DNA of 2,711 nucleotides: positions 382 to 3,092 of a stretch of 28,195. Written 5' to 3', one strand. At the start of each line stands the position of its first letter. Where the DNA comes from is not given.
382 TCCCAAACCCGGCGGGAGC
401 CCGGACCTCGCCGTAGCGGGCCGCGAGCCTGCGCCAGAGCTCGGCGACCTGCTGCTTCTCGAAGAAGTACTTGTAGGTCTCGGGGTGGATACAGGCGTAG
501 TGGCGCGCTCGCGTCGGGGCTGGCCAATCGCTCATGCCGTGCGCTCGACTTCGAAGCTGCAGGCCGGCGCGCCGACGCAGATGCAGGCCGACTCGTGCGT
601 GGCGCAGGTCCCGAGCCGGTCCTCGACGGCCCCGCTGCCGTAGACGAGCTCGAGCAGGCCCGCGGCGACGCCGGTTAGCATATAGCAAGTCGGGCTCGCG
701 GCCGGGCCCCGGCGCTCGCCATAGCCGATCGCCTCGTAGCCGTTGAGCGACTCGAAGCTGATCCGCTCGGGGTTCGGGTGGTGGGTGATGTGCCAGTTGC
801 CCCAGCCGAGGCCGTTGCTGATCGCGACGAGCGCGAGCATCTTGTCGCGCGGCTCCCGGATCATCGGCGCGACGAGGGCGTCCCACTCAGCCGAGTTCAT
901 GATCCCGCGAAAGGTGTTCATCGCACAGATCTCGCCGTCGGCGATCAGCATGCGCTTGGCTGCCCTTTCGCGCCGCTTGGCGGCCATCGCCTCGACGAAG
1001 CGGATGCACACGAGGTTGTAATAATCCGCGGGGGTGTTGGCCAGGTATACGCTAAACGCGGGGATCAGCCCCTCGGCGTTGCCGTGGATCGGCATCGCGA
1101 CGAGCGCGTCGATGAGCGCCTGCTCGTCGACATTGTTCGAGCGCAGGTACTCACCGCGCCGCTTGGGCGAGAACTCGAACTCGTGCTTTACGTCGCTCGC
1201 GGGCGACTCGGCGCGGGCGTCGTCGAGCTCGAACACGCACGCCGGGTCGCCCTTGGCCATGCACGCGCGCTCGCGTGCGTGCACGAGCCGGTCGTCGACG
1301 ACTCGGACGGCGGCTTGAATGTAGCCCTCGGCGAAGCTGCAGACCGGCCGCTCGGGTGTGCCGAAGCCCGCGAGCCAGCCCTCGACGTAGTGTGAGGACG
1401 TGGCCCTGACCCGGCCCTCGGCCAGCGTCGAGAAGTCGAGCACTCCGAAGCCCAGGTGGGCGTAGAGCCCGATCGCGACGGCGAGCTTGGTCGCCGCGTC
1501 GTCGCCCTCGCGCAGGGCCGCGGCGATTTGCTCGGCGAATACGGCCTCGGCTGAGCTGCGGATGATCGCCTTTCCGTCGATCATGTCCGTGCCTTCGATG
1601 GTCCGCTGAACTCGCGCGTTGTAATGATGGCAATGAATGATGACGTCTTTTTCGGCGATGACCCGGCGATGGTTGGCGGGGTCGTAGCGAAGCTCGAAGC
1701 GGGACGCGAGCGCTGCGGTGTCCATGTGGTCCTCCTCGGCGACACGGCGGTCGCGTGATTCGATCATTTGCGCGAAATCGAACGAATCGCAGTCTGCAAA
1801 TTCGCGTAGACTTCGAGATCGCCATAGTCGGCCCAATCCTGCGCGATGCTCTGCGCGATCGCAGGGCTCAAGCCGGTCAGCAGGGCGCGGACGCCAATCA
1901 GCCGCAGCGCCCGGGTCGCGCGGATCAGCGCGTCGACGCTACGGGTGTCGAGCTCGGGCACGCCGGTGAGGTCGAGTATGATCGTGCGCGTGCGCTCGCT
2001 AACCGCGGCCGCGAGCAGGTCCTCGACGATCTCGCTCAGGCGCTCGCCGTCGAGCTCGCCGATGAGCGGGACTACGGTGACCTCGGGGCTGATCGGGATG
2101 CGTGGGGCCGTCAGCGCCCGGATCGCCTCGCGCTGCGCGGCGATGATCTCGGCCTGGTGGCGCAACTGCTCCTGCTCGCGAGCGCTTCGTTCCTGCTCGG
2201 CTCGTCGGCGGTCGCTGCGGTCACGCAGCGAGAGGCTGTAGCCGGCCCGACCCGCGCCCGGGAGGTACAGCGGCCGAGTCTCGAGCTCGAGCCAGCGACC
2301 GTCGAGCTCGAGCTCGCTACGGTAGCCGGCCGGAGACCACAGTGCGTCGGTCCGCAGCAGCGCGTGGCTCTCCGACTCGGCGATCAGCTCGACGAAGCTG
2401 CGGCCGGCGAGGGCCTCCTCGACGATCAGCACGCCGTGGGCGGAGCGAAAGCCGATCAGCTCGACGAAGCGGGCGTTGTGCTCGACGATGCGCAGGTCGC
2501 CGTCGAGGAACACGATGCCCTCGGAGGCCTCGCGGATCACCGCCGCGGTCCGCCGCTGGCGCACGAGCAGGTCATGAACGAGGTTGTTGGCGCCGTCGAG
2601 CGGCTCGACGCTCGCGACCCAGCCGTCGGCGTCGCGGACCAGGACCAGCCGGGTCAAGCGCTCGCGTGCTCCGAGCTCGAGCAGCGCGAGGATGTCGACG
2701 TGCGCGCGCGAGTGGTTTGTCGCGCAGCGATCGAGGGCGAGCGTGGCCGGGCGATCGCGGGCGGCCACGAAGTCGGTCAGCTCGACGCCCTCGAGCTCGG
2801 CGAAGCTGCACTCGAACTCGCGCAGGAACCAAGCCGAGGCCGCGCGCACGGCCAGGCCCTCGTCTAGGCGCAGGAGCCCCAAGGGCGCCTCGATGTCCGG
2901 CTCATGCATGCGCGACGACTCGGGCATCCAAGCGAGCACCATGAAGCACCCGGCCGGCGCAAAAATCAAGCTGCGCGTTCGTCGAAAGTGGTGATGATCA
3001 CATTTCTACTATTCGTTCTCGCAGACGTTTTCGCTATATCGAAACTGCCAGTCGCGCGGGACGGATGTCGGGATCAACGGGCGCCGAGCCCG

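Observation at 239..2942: Non-canonical stressosome-like operon: RsbR-type STAS sensor, tandem-V4R protein, 98-aa protein, all translationally coupled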

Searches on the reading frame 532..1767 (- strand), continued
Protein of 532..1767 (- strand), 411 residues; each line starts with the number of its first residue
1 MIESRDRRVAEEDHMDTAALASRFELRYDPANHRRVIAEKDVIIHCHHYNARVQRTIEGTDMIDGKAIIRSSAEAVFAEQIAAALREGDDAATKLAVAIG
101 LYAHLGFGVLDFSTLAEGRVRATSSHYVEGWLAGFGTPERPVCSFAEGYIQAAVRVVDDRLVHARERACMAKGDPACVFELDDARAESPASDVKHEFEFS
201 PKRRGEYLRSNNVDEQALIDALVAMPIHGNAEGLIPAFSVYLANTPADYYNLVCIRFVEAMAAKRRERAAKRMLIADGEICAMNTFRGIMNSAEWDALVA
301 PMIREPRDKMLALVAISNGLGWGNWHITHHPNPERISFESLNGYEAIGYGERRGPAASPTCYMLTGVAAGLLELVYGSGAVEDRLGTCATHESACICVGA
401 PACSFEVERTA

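Call 19: search_protein_families(library=pfam, proteins=[L010:9626-10006:+, L015:8888-9259:+, L027:8845-9429:+, L027:9463-9807:+, L021:9803-10969:+, L034:2902-3366:+, L034:10863-11963:+, L013:5139-5861:+, L034:3486-5126:-, L013:3442-5157:-], max_evalue=0.001)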
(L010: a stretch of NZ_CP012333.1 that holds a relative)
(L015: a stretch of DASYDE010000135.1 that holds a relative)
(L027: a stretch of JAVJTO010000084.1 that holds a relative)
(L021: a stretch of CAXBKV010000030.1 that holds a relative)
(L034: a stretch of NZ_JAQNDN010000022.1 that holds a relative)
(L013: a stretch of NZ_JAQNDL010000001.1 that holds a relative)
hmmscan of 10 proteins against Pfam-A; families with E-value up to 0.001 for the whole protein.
L010:9626-10006:+ (126 aa): 1 family
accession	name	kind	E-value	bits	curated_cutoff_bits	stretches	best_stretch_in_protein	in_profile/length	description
PF01740.26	STAS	-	0.00011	22.4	22.6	1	22-90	8-73/106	STAS domain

L015:8888-9259:+ (123 aa): 1 family
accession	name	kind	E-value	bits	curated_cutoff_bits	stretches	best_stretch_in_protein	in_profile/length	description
PF13466.11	STAS_2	-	0.00051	20.6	29.2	1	40-78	14-50/80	STAS domain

L027:8845-9429:+ (194 aa): 1 family
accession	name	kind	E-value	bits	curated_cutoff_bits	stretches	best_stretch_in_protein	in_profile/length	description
PF19788.4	DUF6272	-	5.1e-06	26.6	26.6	1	67-179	8-129/134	Family of unknown function (DUF6272)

L027:9463-9807:+ (114 aa): 1 family
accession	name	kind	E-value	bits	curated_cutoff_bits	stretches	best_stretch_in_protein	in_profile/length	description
PF01740.26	STAS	-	0.00097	19.3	22.6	0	36-81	27-73/106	STAS domain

L021:9803-10969:+ (388 aa): 1 family
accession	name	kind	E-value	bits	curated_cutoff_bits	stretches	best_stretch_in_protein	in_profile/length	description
PF00266.25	Aminotran_5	-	2.9e-59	201.3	21.5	1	7-368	1-370/371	Aminotransferase class-V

L034:2902-3366:+ (154 aa): 0 families

L034:10863-11963:+ (366 aa): 1 family
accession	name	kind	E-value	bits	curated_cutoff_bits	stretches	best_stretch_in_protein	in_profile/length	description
PF19086.5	Terpene_syn_C_2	-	1.8e-32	113.2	23.7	1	121-318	2-198/199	Terpene synthase family 2, C-terminal metal binding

L013:5139-5861:+ (240 aa): 0 families

L034:3486-5126:- (546 aa): 2 families
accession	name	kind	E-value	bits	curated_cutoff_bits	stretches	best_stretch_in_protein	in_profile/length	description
PF00501.34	AMP-binding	-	1.6e-76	258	29.9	1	19-402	2-384/384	AMP-binding enzyme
PF13193.12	AMP-binding_C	-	4.6e-17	63.2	24.5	1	450-524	2-76/76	AMP-binding enzyme C-terminal domain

L013:3442-5157:- (571 aa): 0 families

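Call 36: predict_structure(alignment_id=A1)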
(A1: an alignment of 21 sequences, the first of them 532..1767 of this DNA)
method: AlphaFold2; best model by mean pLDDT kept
length: 411 residues; sequences in the alignment: 21
mean_pLDDT: 89.9   pTM: 0.89
mean pLDDT of the five models: 89.9, 88.8, 88.4, 87.8, 84.0
residues with pLDDT >= 90: 304; 70-90: 87; 50-70: 6; < 50: 14
segments of 3 or more residues with pLDDT < 50: 1-14
pLDDT, mean of each block of 10 residues (from residue 1): 39 63 91 93 90 92 95 96 94 95 94 94 78 74 93 93 94 91 88 90 88 95 90 89 94 97 97 94 89 92 94 95 91 96 94 95 95 91 86 95 95 66
secondary structure, 60 per line:
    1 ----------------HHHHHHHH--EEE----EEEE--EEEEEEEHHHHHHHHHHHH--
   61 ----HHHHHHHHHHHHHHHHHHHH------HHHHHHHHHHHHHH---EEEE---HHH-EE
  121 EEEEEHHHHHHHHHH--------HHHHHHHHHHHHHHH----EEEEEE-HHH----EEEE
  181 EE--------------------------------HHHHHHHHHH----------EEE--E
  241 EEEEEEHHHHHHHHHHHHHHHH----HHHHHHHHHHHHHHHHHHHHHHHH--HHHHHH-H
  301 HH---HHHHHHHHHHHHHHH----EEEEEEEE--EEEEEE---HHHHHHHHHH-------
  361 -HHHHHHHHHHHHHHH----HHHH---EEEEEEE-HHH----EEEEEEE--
elements in order: H17-24 E27-29 E34-37 E40-46 H47-58 H65-84 H91-104 E108-111 E119-125 H126-135 H144-158 E163-168 E177-182 H215-224 E235-237 E240-246 H247-262 H267-290 H293-298 H306-320 E325-332 E335-340 H344-353 H362-376 H381-384 E388-394 E403-409

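Call 43: search_protein_families(library=pfam, proteins=[L059:7445-8830:+, L061:7155-8588:+, L063:7487-8854:+, L055:7477-9174:+, L037:644-1903:+, L037:7253-8170:+, L037:8332-9474:+, L037:9552-10688:+, L037:2944-3378:+, L041:8141-9220:-], max_evalue=0.001)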
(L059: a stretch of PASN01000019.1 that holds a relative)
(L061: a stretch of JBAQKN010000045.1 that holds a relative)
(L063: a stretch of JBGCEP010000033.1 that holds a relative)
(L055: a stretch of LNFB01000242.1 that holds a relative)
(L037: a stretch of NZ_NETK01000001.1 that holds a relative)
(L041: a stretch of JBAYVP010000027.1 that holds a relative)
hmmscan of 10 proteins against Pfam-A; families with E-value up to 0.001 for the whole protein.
L059:7445-8830:+ (461 aa): 3 families
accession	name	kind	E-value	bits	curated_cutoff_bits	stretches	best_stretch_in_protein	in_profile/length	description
PF02518.31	HATPase_c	-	5e-23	82.1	26.4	1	352-456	4-109/111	Histidine kinase-, DNA gyrase B-, and HSP90-like ATPase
PF14501.12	HATPase_c_5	-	2.3e-09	37.5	22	1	352-450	4-97/102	GHKL domain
PF00512.31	HisKA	-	4e-08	33.6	26.9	1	236-301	2-62/66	His Kinase A (phospho-acceptor) domain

L061:7155-8588:+ (477 aa): 3 families
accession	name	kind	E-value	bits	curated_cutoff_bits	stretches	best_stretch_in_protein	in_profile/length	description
PF02518.31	HATPase_c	-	8.1e-20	71.8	26.4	1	367-472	4-110/111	Histidine kinase-, DNA gyrase B-, and HSP90-like ATPase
PF00512.31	HisKA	-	5.5e-09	36.4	26.9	1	250-317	2-64/66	His Kinase A (phospho-acceptor) domain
PF14501.12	HATPase_c_5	-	7e-08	32.8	22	1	367-467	4-99/102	GHKL domain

L063:7487-8854:+ (455 aa): 3 families
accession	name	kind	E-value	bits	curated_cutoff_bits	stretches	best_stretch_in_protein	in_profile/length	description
PF02518.31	HATPase_c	-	2.5e-18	66.9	26.4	1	347-452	2-108/111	Histidine kinase-, DNA gyrase B-, and HSP90-like ATPase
PF00512.31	HisKA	-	1.1e-10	41.8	26.9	1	234-299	2-62/66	His Kinase A (phospho-acceptor) domain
PF14501.12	HATPase_c_5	-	1.2e-09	38.4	22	1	348-450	3-98/102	GHKL domain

L055:7477-9174:+ (565 aa): 5 families
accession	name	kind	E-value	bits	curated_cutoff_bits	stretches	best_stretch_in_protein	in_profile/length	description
PF02518.31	HATPase_c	-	3.9e-21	76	26.4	1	448-556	4-109/111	Histidine kinase-, DNA gyrase B-, and HSP90-like ATPase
PF00989.32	PAS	-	1.6e-08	34.9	22.6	0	20-89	5-76/113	PAS fold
PF08448.16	PAS_4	-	8.4e-06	26.4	23.1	0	25-85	4-65/110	PAS fold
PF13188.13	PAS_8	-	5e-05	23.5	21.8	0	136-172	1-37/65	PAS domain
PF12860.13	PAS_7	-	0.00051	20.6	27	0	145-266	4-114/115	PAS fold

L037:644-1903:+ (419 aa): 5 families
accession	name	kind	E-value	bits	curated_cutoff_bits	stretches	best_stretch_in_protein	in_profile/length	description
PF01740.26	STAS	-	7.1e-17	61.5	22.6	1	301-406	2-106/106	STAS domain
PF08448.16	PAS_4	-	7.2e-16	58.8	23.1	1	58-159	1-109/110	PAS fold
PF00989.32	PAS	-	2.4e-09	37.6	22.6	1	56-155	5-113/113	PAS fold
PF13426.13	PAS_9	-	3.7e-07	30.8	27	1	68-157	7-103/103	PAS domain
PF13466.11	STAS_2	-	4.6e-06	27.2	29.2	1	316-392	5-79/80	STAS domain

L037:7253-8170:+ (305 aa): 0 families

L037:8332-9474:+ (380 aa): 0 families

L037:9552-10688:+ (378 aa): 3 families
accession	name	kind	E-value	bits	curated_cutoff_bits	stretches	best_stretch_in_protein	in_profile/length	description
PF01740.26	STAS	-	1.5e-14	54.1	22.6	1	256-359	3-105/106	STAS domain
PF00989.32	PAS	-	1.2e-09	38.6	22.6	0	4-107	4-112/113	PAS fold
PF08448.16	PAS_4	-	4.1e-09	37.1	23.1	0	11-111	5-108/110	PAS fold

L037:2944-3378:+ (144 aa): 1 family
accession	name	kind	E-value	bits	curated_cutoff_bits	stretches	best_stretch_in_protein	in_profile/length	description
PF07681.17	DoxX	-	9.1e-05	23.5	23.6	1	7-90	3-84/85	DoxX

L041:8141-9220:- (359 aa): 0 families

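Call 72: search_protein_families(library=padloc, proteins=[window:532-1767:-], max_evalue=0.01)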
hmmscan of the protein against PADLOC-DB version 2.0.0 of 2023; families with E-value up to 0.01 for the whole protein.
window:532-1767:- (411 aa): 0 families

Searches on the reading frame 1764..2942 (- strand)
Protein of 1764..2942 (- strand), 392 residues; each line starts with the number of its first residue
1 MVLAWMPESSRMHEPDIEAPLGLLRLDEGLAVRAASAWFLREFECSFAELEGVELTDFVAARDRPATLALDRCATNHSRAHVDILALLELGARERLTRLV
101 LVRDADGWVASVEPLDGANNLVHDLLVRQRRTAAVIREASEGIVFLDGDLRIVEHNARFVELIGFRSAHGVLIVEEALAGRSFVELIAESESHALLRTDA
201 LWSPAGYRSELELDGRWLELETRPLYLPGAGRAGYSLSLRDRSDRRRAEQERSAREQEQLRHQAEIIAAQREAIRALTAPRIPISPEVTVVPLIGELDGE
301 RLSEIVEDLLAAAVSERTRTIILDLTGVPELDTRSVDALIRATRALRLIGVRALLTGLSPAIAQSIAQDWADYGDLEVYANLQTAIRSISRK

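Call 3: search_protein_families(library=pfam, proteins=[window:1764-2942:-], max_evalue=1)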
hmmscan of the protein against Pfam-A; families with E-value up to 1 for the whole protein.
window:1764-2942:- (392 aa): 7 families
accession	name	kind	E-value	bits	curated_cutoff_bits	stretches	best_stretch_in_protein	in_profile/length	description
PF01740.26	STAS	-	8.5e-14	51.7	22.6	1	280-367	2-89/106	STAS domain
PF08448.16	PAS_4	-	2.3e-08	34.7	23.1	2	140-247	5-110/110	PAS fold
PF13466.11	STAS_2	-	1.8e-05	25.3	29.2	1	293-367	3-75/80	STAS domain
PF13188.13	PAS_8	-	2.7e-05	24.3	21.8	1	131-178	2-43/65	PAS domain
PF13426.13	PAS_9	-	0.0043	17.7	27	1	141-194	2-47/103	PAS domain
PF00989.32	PAS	-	0.0079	16.6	22.6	1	133-241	4-112/113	PAS fold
PF12860.13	PAS_7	-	0.0087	16.6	27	1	139-225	4-95/115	PAS fold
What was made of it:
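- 1764..2942 (-): Gene A: tandem-PAS / coiled linker / RsbR-type STAS protein (392 aa). The start may be a few codons downstream of 2942. Pfam PAS_4 and STAS (call 3).
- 2190..2552 (-): PAS2 of gene A (about residues 131-251). Pfam PAS_4 140-247 and PAS_8 131-178 (call 3).
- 1767..2105 (-): RsbR-type STAS domain of gene A (residues 280-392). Pfam STAS 8.5e-14 (call 3).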

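Call 4: search_protein_families(library=ncbifam, proteins=[window:1764-2942:-], max_evalue=1)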
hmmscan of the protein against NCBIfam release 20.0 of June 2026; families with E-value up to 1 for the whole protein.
window:1764-2942:- (392 aa): 8 families
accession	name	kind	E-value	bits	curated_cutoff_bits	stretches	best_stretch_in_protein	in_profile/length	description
NF052652.1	YtvA_fam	equivalog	1e-22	80.9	250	1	261-386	118-243/243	YtvA family blue-light photoreceptor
TIGR00377.1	ant_ant_sig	superfamily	1.5e-07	31.3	53.45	1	286-366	11-91/108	anti-sigma factor antagonist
TIGR00229.1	sensory_box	domain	1.8e-05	24.8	22.9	1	131-251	6-125/126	PAS domain S-box protein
NF008468.0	PRK11360.1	equivalog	0.0052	15.2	646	1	118-251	256-386/616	two-component system sensor histidine kinase AtoS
TIGR00815.1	sulP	subfamily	0.011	14.2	380.45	1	307-368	476-546/565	sulfate permease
TIGR02886.1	spore_II_AA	equivalog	0.015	15.3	114.75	1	287-363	8-84/106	anti-sigma F factor antagonist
NF008660.1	PRK11660.1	equivalog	0.03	12.7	614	1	284-389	461-565/572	C4-dicarboxylic acid transporter DauA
NF046020.1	HisKinCckABruc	equivalog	0.037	11.9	1000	1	133-256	89-217/868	cell cycle histidine kinase CckA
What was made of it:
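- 1764..2942 (-): NCBIfam YtvA_fam C-terminal part 1e-22, below the family cut-off (call 4).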

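Call 33: search_protein_families(library=pfam, alignment_id=A4, max_evalue=0.00001)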
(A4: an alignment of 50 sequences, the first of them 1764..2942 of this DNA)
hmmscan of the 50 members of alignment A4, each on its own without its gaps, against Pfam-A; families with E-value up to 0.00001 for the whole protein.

A. member 1, window:1764-2942:- (392 aa): 2 families
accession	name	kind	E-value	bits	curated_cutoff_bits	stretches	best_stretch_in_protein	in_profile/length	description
PF01740.26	STAS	-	8.5e-14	51.7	22.6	1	280-367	2-89/106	STAS domain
PF08448.16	PAS_4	-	2.3e-08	34.7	23.1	0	140-247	5-110/110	PAS fold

B. families by the number of members that match (of 50 scanned): 16 families
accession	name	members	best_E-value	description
PF08448.16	PAS_4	41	5.8e-23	PAS fold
PF00989.32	PAS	30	3e-27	PAS fold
PF02518.31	HATPase_c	26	8.1e-32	Histidine kinase-, DNA gyrase B-, and HSP90-like ATPase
PF13188.13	PAS_8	25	6.1e-16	PAS domain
PF13426.13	PAS_9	23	4.4e-27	PAS domain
PF00512.31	HisKA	16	6.3e-23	His Kinase A (phospho-acceptor) domain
PF07228.17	SpoIIE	15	1.5e-41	Stage II sporulation protein E (SpoIIE)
PF00072.30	Response_reg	13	2e-44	Response regulator receiver domain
PF01740.26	STAS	8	4.2e-15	STAS domain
PF12860.13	PAS_7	8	8.6e-10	PAS fold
PF01627.28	Hpt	4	8.4e-11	Hpt domain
PF13466.11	STAS_2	3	3.4e-09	STAS domain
PF08447.18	PAS_3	2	5.9e-08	PAS fold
PF00211.25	Guanylate_cyc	1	2.1e-29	Adenylate and Guanylate cyclase catalytic domain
PF13492.12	GAF_3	1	6.9e-06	GAF domain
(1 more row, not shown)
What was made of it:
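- Outputs among 50 partner proteins: HATPase_c 26, SpoIIE 15, STAS 8, cyclase 1 (call 33).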

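Call 44: search_solved_structures(query=window:1764-2942:-, max_evalue=0.01, show_alignments=3)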
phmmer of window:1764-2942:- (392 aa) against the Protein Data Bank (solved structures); distinct sequences matched with E-value up to 0.01: 20.
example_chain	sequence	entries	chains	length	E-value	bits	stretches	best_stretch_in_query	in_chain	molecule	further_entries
6qcm_CD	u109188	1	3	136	4.6e-22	81.6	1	267-368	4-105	RsbR protein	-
9o3o_A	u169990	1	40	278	9.8e-22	80.6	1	266-368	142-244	STAS domain-containing protein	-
9o5l_A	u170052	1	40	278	1.7e-21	79.7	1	266-368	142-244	STAS domain-containing protein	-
9o4r_A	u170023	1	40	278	1.8e-21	79.7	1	266-368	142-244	RsbR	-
7b0u_A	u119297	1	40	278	1.9e-21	79.6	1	266-368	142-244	RsbR protein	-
6qcm_CB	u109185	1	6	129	7.1e-21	77.7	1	272-368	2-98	RsbR protein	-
9o3z_A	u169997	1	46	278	9.2e-21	77.4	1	266-368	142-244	RsbR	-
9o4h_A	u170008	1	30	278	1.2e-20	77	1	266-368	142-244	RsbR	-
6qcm_AB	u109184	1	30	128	1.3e-20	76.9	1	273-368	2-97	RsbR protein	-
6qcm_AD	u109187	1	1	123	7.5e-20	74.4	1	267-361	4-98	RsbR protein,RsbR protein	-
7o0i_B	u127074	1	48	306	2e-14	56.5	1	267-388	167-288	Anti-anti-sigma factor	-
2mwg_A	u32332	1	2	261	1.2e-13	54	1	269-388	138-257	Blue-light photoreceptor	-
7o0i_a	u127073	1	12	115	4e-06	29.2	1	289-372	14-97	RsbS, negative regulator of sigma-B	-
6jhk_A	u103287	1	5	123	1.2e-05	27.7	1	279-391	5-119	RsbS negative regulator of sigma-B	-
6qcm_A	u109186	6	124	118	1.6e-05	27.2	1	287-372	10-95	RsbS protein | RsbT antagonist protein RsbS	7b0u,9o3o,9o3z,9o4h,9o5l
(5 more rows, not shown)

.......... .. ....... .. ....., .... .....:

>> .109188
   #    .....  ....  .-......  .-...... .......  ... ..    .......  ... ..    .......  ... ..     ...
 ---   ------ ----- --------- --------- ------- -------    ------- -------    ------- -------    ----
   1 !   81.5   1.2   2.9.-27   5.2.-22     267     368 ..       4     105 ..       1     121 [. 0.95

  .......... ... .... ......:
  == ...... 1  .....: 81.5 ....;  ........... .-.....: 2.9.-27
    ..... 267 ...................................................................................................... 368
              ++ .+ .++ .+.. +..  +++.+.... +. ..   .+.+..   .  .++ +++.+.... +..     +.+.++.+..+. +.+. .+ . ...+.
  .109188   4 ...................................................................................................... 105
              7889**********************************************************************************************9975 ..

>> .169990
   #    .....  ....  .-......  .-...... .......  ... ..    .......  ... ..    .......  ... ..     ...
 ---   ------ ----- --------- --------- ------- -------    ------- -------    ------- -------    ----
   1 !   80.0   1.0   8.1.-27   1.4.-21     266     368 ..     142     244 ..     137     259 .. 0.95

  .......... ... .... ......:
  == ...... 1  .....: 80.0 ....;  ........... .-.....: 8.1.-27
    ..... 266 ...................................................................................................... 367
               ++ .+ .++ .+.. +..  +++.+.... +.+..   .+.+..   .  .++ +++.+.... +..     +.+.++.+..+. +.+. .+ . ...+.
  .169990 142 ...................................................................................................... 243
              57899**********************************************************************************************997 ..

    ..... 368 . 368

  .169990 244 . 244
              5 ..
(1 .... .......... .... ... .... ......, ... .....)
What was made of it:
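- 1764..2942 (-): PDB RsbR E 4.6e-22 (call 44).
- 2106..2189 (-): Charged helical linker between PAS2 and STAS (about residues 252-279). It aligns with the RsbR linker preceding STAS (call 44).
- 1767..2105 (-): PDB RsbR, YtvA and RsbS hits (call 44).
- On Stressosome (RsbR-RsbS-RsbT): Pfam STAS 8.5e-14 (calls 3, 44).
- Closest known: Stressosome RsbR / YtvA. Same: The PAS-linker-STAS layout is that of YtvA (calls 4, 44).
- Checked: Its STAS is RsbR-like: PDB Listeria RsbR E 4.6e-22, YtvA 1.2e-13 (calls 3, 44).
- The STAS domain of A is most similar to stressosome RsbR (E 4.6e-22), V. vulnificus RsbR and YtvA, and less so to RsbS (call 44).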

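Call 72: search_protein_families(library=padloc, proteins=[window:1764-2942:-], max_evalue=0.01)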
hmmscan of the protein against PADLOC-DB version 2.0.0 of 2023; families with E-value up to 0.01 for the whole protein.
window:1764-2942:- (392 aa): 0 families

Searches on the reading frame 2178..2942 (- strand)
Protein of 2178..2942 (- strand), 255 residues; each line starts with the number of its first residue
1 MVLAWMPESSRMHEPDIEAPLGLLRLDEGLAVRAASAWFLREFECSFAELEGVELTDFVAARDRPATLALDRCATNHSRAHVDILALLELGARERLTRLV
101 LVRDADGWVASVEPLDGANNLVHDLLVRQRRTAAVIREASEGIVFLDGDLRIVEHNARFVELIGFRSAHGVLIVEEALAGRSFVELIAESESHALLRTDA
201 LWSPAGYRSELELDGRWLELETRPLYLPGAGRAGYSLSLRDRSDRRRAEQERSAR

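Call 51: find_related_loci(query=A6, collection=metagenome_contigs, flank=4000)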
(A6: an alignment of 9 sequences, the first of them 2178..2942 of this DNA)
Query A6 (255 aa) in metagenome_contigs; peptide patterns used: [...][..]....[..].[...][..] (x = any residue, [..] = any of these).
79 stretches matched a pattern; 11 encode a relative of the query (tblastn E <= 1e-3); 11 distinct loci.
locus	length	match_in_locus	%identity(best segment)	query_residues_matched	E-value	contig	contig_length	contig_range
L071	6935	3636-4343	30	20-252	5e-25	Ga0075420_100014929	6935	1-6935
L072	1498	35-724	30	19-244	1e-22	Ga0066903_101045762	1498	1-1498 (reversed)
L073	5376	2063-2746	32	21-244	2e-22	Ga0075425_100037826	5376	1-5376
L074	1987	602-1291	33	19-244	3e-22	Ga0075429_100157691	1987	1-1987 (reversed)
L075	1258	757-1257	36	11-177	3e-22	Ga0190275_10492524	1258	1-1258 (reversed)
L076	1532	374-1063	30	19-244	1e-21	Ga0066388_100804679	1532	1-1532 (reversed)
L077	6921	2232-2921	31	19-244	5e-20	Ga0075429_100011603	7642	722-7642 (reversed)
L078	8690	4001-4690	30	19-244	8e-20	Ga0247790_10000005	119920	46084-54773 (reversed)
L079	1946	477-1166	31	19-244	1e-18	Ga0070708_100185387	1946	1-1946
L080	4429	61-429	36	129-249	2e-18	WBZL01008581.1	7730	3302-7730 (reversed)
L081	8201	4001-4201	35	116-195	3e-5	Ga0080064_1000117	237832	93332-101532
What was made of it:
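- Tried and rejected: A 9-sequence subset worked (call 51).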
